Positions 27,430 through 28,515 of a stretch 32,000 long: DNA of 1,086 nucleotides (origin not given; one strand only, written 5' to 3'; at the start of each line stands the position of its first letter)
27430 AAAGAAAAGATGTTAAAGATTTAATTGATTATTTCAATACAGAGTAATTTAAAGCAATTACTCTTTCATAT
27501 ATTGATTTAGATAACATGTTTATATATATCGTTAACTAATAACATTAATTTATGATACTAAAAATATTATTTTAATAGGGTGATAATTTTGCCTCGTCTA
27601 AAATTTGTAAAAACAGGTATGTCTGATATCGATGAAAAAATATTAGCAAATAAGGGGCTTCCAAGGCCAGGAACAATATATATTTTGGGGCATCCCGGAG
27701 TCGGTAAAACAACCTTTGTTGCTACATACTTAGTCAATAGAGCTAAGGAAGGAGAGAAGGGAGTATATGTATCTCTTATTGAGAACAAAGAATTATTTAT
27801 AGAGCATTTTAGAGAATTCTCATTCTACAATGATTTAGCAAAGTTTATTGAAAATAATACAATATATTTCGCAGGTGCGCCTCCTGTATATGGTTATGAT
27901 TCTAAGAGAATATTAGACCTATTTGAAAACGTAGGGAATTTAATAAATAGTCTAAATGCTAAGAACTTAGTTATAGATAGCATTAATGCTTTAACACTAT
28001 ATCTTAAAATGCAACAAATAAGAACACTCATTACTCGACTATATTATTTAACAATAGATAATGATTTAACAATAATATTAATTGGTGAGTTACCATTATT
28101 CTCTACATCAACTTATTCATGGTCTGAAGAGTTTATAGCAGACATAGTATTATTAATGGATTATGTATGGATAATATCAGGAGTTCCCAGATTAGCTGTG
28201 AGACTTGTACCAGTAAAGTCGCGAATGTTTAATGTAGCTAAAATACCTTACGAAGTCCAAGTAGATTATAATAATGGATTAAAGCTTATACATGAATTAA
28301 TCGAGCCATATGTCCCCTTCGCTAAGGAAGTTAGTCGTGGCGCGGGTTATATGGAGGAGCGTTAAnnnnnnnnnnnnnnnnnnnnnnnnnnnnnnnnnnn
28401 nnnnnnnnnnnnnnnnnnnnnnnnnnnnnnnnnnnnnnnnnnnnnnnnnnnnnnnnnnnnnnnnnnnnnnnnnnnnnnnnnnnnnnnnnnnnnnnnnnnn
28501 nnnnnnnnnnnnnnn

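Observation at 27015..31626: Uncharacterised KaiC-like ATPase signalling cluster: active ATPase, two P-loop-less RecA-like partners (one 7-TM anchored), orphan adaptor and ACT-V4R sensor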

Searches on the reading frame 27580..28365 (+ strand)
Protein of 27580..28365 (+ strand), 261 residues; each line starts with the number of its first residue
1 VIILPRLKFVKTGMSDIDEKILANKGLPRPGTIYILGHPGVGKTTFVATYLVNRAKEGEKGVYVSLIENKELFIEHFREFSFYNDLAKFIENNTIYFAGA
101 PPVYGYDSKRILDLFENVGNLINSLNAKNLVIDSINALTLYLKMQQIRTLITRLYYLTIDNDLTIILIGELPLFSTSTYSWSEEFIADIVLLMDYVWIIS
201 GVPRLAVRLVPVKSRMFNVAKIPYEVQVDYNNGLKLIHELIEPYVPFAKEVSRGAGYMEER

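Call 3: search_protein_families(library=pfam, proteins=[window:27580-28365:+], max_evalue=1)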
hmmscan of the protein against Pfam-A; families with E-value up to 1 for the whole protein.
window:27580-28365:+ (261 aa): 18 families
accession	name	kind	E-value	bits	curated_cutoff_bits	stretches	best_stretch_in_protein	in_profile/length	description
PF06745.19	ATPase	-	3.2e-30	105.7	26.6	1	10-234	1-224/231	KaiC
PF13401.12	AAA_22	-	1.4e-06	29.1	27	1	31-170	6-123/130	AAA domain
PF13191.12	AAA_16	-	8.7e-05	23.5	32.6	1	28-87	22-83/167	AAA ATPase domain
PF01637.24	ATPase_2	-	0.00012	22.4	33.2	1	33-157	23-138/225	ATPase domain predominantly from Archaea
PF20720.3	nSTAND3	-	0.00022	21.4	27.2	1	26-85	13-73/155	Novel STAND NTPase 3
PF03796.21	DnaB_C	-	0.0012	18.8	27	1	10-68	2-57/255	DnaB-like helicase C terminal domain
PF13238.12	AAA_18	-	0.0032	18.4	29.4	1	33-161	1-101/128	AAA domain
PF07088.17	GvpD_P-loop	-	0.0071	16.7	24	1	32-168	12-153/189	GvpD gas vesicle protein, P-loop domain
PF13479.12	AAA_24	-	0.008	16.5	27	1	32-138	4-76/195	AAA domain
PF05621.17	TniB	-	0.024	14.5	22.4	0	111-173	104-165/189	Bacterial TniB protein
PF13173.12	AAA_14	-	0.06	13.8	27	1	33-88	5-56/129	AAA domain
PF05729.18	NACHT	-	0.1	12.9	26.7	1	32-61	2-31/167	NACHT domain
PF13481.12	AAA_25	-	0.1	12.7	27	1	27-58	30-60/195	AAA domain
PF03266.21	NTPase_1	-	0.14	12.4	23.9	1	33-57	2-26/168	NTPase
PF13671.12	AAA_33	-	0.15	12.8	27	1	33-54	2-23/143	AAA domain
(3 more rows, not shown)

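Call 4: search_protein_families(library=ncbifam, proteins=[window:27580-28365:+], max_evalue=1)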
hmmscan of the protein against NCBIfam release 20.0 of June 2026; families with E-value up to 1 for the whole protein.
window:27580-28365:+ (261 aa): 26 families (the best 25 are shown)
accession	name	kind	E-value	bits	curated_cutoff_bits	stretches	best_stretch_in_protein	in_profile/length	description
NF006799.0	PRK09302.1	equivalog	4.1e-20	71.8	408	1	10-217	13-222/515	circadian clock protein KaiC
TIGR03880.1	KaiC_arch_3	hypoth_equivalog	8.8e-19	67.9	249.45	1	24-222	10-204/224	KaiC domain-containing protein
TIGR03881.1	KaiC_arch_4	hypoth_equivalog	4.7e-15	55.9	247.8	1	10-237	3-229/231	KaiC domain-containing protein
TIGR03877.1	thermo_KaiC_1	hypoth_equivalog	1.9e-11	44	307.25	1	8-167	2-167/238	KaiC domain-containing protein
TIGR03878.1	thermo_KaiC_2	hypoth_equivalog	1e-08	34.8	232.2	1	23-168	29-172/259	KaiC domain-containing protein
NF004723.0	PRK06067.1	subfamily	1.9e-08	34.1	194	1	7-168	13-170/243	flagellar accessory protein FlaH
TIGR02655.1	circ_KaiC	equivalog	4.1e-07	29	546.25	1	22-196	13-192/484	circadian clock protein KaiC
NF052589.1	ArlH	equivalog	2.6e-06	27.3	215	1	24-168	14-158/229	archaellum protein ArlH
TIGR00416.1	sms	equivalog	0.00055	18.8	403.05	1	11-169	77-219/454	DNA repair protein RadA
TIGR00665.1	DnaB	equivalog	0.0012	17.8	385.25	1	10-64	178-229/435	replicative DNA helicase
NF004384.0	PRK05748.1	equivalog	0.0072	14.9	525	1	10-64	186-237/452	replicative DNA helicase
TIGR02237.1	recomb_radB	equivalog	0.01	15.7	172.4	1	33-81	15-60/210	DNA repair and recombination protein RadB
NF004629.0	PRK05973.1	equivalog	0.01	14.9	156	1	31-82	64-116/237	DNA helicase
NF006606.0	PRK09165.1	equivalog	0.011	14.4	540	1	8-177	198-356/497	replicative DNA helicase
TIGR00231.1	small_GTP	domain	0.025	14.3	42.5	1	32-59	5-32/164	GTP-binding protein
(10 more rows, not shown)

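Call 24: find_homologous_proteins(query=window:27580-28365:+, max_evalue=1e-20)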
Query window:27580-28365:+ (261 aa): 7 proteins with E <= 1e-20 among 572 candidates.
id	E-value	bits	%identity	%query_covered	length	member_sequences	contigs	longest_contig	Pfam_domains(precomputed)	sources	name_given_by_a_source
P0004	7.2e-164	562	98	99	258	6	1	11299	PF06745.20,PF13401.13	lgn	-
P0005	5.5e-122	424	73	99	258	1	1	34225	PF06745.20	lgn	-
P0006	1.1e-86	309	53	98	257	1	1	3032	PF06745.20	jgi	jgi:circadian clock protein KaiC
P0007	1.2e-83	299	53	97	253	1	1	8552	PF06745.20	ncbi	-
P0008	1.0e-49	188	38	92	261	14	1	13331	PF06745.20,PF13479.13,PF03796.22,PF01637.25,PF13481.13,PF20720.4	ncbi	-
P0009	3.0e-44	170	37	93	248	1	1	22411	PF06745.20,PF23442.2,PF13401.13,PF01637.25,PF13481.13,PF13191.13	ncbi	-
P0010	7.2e-44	169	41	91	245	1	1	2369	PF06745.20,PF13479.13,PF03796.22,PF23442.2,PF13401.13,PF13481.13,PF20720.4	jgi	jgi:KaiC/GvpD/RAD55 family RecA-like ATPase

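Call 25: find_encoding_contigs(protein=P0005, flank=10000, max_places=2)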
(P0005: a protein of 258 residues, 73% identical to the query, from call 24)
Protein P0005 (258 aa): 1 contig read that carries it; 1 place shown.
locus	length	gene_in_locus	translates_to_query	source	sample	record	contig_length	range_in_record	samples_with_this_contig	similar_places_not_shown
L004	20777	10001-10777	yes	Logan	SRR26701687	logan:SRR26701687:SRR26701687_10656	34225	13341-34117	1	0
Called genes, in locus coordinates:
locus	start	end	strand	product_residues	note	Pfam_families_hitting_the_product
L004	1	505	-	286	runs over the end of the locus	-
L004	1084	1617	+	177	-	-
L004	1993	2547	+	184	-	PF00571:CBS (weak)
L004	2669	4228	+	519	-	PF02885:Glycos_trans_3N, PF00591:Glycos_transf_3, PF07831:PYNP_C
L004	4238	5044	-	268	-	PF03205:MobB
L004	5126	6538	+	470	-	PF01494:FAD_binding_3, PF01946:Thi4 (weak), PF07992:Pyr_redox_2 (weak), PF00890:FAD_binding_2 (weak), PF01134:GIDA (weak), PF01266:DAO (weak), PF12831:FAD_oxidored, PF22578:GGR_cat, +5 more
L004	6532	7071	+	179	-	-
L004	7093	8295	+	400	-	-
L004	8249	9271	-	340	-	PF01368:DHH, PF02272:DHHA1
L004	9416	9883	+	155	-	-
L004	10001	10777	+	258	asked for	PF06745:ATPase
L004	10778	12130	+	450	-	-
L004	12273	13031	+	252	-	-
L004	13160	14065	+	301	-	PF22629:ACT_AHAS_ss (weak), PF02830:V4R (weak)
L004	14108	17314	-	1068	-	PF14528:LAGLIDADG_3 (faint), PF00437:T2SSE, PF14890:Intein_splicing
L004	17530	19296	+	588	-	PF00482:T2SSF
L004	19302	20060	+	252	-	-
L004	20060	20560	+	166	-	-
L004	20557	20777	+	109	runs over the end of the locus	?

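Call 26: find_encoding_contigs(protein=P0007, flank=10000, max_places=2)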
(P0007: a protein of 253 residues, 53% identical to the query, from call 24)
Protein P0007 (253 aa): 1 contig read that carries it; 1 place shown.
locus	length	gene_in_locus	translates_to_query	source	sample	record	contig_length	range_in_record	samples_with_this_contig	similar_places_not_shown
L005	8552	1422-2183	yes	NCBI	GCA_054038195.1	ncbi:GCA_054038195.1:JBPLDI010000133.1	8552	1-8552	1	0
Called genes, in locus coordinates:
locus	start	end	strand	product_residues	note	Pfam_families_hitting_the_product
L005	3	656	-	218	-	?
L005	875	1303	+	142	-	-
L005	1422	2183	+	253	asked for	PF06745:ATPase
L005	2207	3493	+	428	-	-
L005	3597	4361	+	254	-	-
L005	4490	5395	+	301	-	PF01842:ACT (weak), PF22629:ACT_AHAS_ss (weak), PF02830:V4R (weak)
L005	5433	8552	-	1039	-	?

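Call 27: find_encoding_contigs(protein=P0008, flank=10000, max_places=2)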
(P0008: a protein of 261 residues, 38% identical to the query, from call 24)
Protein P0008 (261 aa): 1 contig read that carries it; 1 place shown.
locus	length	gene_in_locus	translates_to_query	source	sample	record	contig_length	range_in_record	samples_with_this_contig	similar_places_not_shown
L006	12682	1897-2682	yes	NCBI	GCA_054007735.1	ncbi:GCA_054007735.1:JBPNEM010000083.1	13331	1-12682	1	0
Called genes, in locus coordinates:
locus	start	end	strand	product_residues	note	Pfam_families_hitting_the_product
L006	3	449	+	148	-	?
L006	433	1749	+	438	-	-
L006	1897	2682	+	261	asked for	PF13481:AAA_25 (weak), PF03796:DnaB_C (weak), PF06745:ATPase, PF01637:ATPase_2 (weak), PF20720:nSTAND3 (faint), PF13479:AAA_24 (weak)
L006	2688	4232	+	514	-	-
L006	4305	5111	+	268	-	-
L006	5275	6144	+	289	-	PF01842:ACT, PF13291:ACT_4 (faint), PF22629:ACT_AHAS_ss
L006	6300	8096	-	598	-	PF00437:T2SSE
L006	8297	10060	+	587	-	PF00482:T2SSF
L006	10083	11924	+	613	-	PF10102:DUF2341, PF18483:Lectin_L-type_dom (weak)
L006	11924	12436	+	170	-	-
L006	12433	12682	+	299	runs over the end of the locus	?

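Call 28: find_encoding_contigs(protein=P0009, flank=10000, max_places=2)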
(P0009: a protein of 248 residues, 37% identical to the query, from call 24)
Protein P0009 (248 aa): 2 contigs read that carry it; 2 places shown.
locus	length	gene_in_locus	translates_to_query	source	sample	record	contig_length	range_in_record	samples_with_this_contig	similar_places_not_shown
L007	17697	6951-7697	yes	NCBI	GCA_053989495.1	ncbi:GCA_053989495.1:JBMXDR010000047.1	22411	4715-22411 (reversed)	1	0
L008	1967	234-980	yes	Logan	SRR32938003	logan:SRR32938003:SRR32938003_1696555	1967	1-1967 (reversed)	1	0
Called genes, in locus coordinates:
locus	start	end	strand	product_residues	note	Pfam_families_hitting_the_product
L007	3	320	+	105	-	?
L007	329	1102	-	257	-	PF03205:MobB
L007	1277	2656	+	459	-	PF00890:FAD_binding_2 (weak), PF01134:GIDA (weak), PF01266:DAO (weak), PF01946:Thi4, PF05834:Lycopene_cycl (weak), PF07992:Pyr_redox_2 (weak), PF12831:FAD_oxidored, PF22578:GGR_cat, +5 more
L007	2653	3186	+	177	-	-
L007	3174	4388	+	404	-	-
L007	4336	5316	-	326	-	PF01368:DHH (weak), PF02272:DHHA1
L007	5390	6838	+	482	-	-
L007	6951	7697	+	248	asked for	PF13481:AAA_25 (faint), PF01637:ATPase_2 (weak), PF06745:ATPase, PF13191:AAA_16 (weak), PF23442:DUF7125, PF13401:AAA_22 (weak)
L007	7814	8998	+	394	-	-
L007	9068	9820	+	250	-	-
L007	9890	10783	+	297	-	PF02830:V4R (weak)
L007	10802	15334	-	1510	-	PF14890:Intein_splicing, PF14528:LAGLIDADG_3, PF01381:HTH_3 (weak), PF13560:HTH_31 (weak), PF00437:T2SSE, PF14890:Intein_splicing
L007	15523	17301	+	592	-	PF00482:T2SSF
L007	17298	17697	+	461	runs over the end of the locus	-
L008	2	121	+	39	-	?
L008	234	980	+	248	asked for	PF13481:AAA_25 (faint), PF01637:ATPase_2 (weak), PF06745:ATPase, PF13191:AAA_16 (weak), PF23442:DUF7125, PF13401:AAA_22 (weak)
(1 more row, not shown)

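Call 53: search_solved_structures(query=window:27580-28362:+, max_evalue=0.001)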
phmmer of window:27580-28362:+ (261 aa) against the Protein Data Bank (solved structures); distinct sequences matched with E-value up to 0.001: 45.
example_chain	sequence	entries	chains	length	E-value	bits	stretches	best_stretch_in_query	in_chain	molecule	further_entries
8db3_A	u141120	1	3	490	5.8e-18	68.9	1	12-229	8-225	Circadian clock protein KaiC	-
8fwi_A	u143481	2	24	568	9e-18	68.2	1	12-229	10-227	Circadian clock protein KaiC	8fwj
8dba_A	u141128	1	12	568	1e-17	68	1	12-229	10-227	Circadian clock protein KaiC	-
8zn5_B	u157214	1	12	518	2e-16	63.8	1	11-196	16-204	KaiC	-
2zts_A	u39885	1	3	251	2.1e-15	60.5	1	7-226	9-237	Putative uncharacterized protein PH0186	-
7x1z_A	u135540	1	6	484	6.5e-12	49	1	22-195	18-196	Circadian clock oscillator protein KaiC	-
3s1a_A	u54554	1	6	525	9e-12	48.6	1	22-195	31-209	Circadian clock protein kinase kaiC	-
9ofh_A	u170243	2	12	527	9.1e-12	48.5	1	22-195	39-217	Circadian clock oscillator protein KaiC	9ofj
7s65_A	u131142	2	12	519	9.6e-12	48.5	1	22-195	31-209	Circadian clock protein kinase KaiC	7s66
4dug_A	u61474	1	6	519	1.5e-11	47.9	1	22-195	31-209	Circadian clock protein kinase kaiC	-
7x1y_A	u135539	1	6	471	1.7e-11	47.7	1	22-195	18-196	Circadian clock oscillator protein KaiC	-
2dr3_A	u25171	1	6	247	1.7e-11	47.7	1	9-172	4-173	UPF0273 protein PH0284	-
3k0c_A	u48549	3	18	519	1.8e-11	47.6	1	22-195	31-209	Circadian clock protein kinase KaiC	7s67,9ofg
3k09_A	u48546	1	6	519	2e-11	47.4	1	22-195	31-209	Circadian clock protein kinase kaiC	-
7dyi_A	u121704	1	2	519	2.2e-11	47.3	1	22-195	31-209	Circadian clock protein kinase KaiC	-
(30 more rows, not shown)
